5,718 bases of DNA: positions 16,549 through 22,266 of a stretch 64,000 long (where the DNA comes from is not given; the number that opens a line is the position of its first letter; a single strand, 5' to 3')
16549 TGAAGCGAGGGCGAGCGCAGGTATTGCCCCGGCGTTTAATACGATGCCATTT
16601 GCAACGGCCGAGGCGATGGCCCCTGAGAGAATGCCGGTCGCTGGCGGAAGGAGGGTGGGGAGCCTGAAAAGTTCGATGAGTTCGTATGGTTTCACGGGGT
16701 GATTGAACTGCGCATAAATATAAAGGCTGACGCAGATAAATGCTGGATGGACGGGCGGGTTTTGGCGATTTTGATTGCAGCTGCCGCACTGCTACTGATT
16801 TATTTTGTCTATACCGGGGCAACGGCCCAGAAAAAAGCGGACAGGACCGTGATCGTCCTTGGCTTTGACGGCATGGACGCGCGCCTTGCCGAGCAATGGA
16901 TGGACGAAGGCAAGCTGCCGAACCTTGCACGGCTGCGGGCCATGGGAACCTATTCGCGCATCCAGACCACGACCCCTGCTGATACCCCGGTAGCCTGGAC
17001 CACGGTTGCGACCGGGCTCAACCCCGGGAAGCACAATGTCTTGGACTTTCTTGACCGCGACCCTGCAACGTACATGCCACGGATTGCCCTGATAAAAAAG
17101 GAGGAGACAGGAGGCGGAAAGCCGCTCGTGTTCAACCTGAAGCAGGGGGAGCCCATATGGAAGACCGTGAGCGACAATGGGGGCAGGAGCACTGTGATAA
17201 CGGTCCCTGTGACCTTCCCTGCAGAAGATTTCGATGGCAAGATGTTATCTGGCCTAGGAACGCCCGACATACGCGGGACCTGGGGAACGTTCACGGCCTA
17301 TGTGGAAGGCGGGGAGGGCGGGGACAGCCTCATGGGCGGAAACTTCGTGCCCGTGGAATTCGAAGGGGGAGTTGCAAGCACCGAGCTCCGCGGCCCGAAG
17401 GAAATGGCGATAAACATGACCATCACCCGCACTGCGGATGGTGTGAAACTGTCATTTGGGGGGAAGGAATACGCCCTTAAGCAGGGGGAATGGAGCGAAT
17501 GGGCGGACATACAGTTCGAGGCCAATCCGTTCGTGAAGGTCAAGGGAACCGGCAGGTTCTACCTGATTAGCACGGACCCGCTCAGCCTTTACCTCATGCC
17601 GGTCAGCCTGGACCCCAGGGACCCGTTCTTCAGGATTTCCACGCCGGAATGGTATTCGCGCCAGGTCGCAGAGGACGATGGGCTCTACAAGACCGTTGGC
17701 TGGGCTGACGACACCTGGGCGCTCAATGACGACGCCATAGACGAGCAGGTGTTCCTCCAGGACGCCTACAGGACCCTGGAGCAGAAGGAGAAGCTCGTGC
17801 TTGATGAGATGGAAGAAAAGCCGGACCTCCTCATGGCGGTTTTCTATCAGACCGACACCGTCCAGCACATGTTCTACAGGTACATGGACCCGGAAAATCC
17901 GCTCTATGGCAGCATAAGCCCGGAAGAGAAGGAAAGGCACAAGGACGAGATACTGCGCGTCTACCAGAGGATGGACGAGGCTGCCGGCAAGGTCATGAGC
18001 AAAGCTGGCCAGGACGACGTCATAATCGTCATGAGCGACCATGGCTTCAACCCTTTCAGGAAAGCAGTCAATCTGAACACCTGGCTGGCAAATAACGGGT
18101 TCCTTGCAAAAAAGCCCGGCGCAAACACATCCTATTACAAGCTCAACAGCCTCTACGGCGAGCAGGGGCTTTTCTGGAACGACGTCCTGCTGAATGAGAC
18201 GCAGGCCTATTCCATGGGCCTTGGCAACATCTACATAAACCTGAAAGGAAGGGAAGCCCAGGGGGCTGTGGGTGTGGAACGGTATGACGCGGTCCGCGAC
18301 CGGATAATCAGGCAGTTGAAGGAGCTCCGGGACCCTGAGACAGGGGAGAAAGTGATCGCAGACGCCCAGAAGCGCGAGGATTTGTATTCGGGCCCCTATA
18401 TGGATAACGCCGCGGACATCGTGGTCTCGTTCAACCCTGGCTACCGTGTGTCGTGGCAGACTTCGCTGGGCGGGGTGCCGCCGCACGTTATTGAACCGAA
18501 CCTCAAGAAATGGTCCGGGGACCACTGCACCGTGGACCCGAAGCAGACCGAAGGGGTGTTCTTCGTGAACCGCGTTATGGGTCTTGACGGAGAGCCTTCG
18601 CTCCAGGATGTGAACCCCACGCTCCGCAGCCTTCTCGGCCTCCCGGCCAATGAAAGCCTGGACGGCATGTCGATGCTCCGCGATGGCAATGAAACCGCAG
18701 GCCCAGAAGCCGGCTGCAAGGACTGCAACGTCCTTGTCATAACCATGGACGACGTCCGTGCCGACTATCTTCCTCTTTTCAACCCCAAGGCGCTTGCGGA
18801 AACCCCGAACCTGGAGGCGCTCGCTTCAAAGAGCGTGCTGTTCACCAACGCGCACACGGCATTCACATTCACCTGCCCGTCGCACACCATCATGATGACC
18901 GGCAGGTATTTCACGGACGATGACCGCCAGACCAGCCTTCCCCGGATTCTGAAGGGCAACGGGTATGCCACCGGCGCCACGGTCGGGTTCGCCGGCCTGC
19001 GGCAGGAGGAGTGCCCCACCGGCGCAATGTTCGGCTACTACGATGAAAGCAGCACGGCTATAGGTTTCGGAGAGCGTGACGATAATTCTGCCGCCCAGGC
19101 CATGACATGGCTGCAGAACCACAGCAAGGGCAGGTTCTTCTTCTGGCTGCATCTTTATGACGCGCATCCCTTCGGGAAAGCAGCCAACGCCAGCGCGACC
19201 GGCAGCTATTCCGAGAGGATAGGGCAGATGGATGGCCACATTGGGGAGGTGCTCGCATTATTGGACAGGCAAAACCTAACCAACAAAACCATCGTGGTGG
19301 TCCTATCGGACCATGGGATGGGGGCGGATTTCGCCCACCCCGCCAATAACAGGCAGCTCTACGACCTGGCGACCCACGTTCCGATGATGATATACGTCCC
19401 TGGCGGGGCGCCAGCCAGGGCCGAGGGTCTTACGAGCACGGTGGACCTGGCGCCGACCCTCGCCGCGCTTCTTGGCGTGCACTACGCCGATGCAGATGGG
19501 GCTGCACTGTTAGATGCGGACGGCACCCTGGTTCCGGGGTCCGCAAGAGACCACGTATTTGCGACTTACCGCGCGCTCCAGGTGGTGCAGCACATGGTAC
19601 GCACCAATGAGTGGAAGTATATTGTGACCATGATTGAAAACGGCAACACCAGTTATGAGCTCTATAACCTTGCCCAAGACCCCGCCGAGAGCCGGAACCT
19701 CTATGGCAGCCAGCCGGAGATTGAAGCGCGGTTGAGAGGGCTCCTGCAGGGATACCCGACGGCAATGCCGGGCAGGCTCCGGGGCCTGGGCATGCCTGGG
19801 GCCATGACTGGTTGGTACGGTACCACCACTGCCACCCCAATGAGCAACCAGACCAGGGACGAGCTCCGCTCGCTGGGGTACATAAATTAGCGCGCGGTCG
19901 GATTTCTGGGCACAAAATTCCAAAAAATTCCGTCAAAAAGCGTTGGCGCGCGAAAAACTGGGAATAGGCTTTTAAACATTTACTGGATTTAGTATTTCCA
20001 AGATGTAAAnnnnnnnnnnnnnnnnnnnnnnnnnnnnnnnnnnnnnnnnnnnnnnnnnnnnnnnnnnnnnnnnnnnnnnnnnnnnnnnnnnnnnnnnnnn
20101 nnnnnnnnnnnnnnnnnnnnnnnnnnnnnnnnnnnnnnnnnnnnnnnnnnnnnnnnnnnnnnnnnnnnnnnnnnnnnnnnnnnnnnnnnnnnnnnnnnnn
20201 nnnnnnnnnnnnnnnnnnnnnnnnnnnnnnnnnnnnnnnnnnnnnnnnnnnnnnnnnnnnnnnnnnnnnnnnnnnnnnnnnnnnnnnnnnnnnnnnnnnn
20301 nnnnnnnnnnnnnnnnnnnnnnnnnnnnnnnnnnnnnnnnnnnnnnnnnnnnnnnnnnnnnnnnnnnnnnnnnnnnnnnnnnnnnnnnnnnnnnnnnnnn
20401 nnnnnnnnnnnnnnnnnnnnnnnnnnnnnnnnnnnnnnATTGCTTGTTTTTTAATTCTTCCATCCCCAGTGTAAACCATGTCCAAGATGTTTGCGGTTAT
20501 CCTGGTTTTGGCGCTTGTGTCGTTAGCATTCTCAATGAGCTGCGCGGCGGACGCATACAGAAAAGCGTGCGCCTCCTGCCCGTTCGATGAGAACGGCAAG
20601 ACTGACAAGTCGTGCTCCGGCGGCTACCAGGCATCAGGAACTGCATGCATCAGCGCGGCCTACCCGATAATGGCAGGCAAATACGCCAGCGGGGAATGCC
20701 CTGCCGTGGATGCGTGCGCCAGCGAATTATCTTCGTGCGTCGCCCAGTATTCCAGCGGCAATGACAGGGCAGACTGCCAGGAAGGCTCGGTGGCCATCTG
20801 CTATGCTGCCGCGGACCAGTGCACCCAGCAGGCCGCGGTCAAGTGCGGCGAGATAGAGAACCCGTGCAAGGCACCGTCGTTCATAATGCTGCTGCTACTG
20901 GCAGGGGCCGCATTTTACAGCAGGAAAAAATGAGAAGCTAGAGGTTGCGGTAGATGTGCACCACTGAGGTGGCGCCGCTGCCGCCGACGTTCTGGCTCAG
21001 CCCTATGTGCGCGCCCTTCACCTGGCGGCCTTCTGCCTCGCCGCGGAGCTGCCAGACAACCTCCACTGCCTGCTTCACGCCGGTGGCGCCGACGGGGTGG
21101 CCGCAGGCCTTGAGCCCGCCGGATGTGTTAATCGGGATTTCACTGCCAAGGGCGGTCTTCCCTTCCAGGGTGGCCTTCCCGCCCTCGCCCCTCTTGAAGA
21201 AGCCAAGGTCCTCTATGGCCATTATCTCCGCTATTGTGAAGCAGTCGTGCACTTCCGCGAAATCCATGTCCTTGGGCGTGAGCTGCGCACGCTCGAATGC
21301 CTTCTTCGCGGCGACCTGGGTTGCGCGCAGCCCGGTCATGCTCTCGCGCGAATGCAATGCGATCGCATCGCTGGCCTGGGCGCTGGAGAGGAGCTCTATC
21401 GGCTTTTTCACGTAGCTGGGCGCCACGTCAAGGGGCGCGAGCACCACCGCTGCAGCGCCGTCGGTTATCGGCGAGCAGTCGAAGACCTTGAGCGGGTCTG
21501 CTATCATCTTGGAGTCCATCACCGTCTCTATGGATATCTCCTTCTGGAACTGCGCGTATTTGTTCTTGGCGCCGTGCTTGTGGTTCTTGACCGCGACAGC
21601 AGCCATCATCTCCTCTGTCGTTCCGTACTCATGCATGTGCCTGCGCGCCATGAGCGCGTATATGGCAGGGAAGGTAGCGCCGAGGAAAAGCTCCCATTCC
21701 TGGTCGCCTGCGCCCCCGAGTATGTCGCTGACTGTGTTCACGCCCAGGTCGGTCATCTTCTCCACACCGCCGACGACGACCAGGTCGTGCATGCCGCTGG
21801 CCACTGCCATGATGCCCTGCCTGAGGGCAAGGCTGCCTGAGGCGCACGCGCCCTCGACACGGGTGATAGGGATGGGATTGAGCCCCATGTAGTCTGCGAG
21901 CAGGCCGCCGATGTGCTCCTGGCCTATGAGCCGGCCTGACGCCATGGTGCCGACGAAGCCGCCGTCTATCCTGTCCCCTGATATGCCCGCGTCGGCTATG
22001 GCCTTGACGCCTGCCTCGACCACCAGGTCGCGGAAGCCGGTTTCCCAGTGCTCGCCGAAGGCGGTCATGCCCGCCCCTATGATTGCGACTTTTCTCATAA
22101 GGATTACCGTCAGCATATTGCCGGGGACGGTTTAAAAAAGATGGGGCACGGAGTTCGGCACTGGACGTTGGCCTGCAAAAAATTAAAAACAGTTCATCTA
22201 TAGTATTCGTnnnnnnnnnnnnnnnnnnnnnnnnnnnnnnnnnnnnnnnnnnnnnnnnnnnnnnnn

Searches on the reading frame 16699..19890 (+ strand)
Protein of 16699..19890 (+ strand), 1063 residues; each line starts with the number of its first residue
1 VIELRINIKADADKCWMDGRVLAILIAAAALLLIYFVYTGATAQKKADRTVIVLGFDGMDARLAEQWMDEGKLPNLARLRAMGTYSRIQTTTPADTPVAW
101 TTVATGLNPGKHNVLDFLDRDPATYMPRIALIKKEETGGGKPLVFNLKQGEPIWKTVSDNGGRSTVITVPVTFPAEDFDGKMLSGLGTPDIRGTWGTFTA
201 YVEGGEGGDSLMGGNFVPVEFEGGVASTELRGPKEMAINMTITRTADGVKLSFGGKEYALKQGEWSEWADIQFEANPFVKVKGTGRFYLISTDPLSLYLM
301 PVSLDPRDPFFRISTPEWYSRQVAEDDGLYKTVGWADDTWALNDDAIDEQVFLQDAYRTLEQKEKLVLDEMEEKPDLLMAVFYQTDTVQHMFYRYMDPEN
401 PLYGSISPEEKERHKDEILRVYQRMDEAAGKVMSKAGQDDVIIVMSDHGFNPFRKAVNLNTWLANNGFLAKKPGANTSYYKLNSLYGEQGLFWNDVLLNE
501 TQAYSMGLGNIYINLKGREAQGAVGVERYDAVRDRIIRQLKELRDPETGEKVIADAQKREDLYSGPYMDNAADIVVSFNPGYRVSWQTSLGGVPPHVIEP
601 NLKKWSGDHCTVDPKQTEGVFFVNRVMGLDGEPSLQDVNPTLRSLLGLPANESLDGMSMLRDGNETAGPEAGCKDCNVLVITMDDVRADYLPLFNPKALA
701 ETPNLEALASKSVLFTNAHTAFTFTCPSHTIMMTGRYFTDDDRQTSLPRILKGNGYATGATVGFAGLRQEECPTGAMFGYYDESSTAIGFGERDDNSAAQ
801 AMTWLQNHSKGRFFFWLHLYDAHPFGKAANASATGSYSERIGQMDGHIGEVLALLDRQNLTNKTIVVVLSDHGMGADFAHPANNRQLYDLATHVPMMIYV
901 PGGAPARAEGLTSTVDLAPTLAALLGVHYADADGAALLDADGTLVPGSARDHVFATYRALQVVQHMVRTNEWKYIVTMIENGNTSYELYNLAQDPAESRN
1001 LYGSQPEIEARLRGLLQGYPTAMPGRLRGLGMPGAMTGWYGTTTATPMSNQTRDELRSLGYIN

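Call 23: search_protein_families(library=pfam, proteins=[window:16699-19890:+], max_evalue=0.001)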
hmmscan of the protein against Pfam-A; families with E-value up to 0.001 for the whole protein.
window:16699-19890:+ (1063 aa): 5 families
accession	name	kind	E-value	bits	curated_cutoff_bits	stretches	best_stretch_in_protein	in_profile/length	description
PF01663.27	Phosphodiest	-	3.6e-55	188.4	23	4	320-584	127-323/342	Type I phosphodiesterase / nucleotide pyrophosphatase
PF00884.28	Sulfatase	-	2.1e-41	142.6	25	1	677-927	2-301/301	Sulfatase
PF16347.10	SGSH_C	-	1.2e-09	38.9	29.3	1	884-1005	8-135/154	N-sulphoglucosamine sulphohydrolase, C-terminal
PF02995.22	DUF229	-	1.1e-05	24.8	25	0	825-876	294-345/496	Protein of unknown function (DUF229)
PF01676.23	Metalloenzyme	-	0.0001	22.4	24.3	0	815-926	150-249/252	Metalloenzyme superfamily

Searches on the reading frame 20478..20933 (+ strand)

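Call 8: search_protein_families(library=ncbifam, proteins=[window:20478-20933:+], max_evalue=10)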
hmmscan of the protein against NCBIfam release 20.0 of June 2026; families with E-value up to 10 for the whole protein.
window:20478-20933:+ (151 aa): 2 families
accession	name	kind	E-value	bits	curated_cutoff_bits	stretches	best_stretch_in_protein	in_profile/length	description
NF033846.1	Rumino_NPXTG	domain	0.24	11.7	23.5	1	134-151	12-29/30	NPXTG-anchored protein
TIGR01167.1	LPXTG_anchor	domain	2.7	8.8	15.9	1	134-151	14-31/34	LPXTG cell wall anchor domain-containing protein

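Call 9: search_protein_families(library=pfam, proteins=[window:20478-20933:+], max_evalue=10)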
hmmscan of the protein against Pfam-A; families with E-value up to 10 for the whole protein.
window:20478-20933:+ (151 aa): 2 families
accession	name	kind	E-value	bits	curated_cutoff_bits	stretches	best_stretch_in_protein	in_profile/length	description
PF00936.24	BMC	-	0.027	14.9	24.5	1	104-137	9-42/75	BMC domain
PF05610.16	DUF779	-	0.055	14.1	25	1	99-128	19-48/94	Protein of unknown function (DUF779)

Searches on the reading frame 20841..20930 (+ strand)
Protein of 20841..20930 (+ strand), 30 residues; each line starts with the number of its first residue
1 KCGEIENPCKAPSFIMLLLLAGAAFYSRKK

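Call 21: search_protein_families(library=ncbifam, proteins=[window:20841-20930:+], max_evalue=10)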
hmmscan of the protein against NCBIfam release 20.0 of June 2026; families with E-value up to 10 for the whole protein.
seq(30 aa): 2 families
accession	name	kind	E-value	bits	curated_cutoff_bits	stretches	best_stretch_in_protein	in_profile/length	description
NF033846.1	Rumino_NPXTG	domain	0.0091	16.3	23.5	1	13-30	12-29/30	NPXTG-anchored protein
TIGR01167.1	LPXTG_anchor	domain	0.045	14.4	15.9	1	13-30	14-31/34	LPXTG cell wall anchor domain-containing protein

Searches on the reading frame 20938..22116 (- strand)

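Call 23: search_protein_families(library=pfam, proteins=[window:20938-22116:-], max_evalue=0.001)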
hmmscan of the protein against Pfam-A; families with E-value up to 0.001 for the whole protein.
window:20938-22116:- (392 aa): 4 families
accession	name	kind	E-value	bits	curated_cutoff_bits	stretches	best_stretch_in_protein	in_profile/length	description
PF22691.2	Thiolase_C_1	-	3.4e-48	163.5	28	1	246-390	1-143/144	Thiolase C-terminal domain-like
PF00108.29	Thiolase_N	-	1.1e-30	107.4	26.4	1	10-227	1-257/260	Thiolase, N-terminal domain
PF02803.24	Thiolase_C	-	1.9e-11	44.1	27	1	267-375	25-115/123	Thiolase, C-terminal domain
PF00109.32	ketoacyl-synt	-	2.3e-05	24.6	20.8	1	69-123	153-206/252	Beta-ketoacyl synthase, N-terminal domain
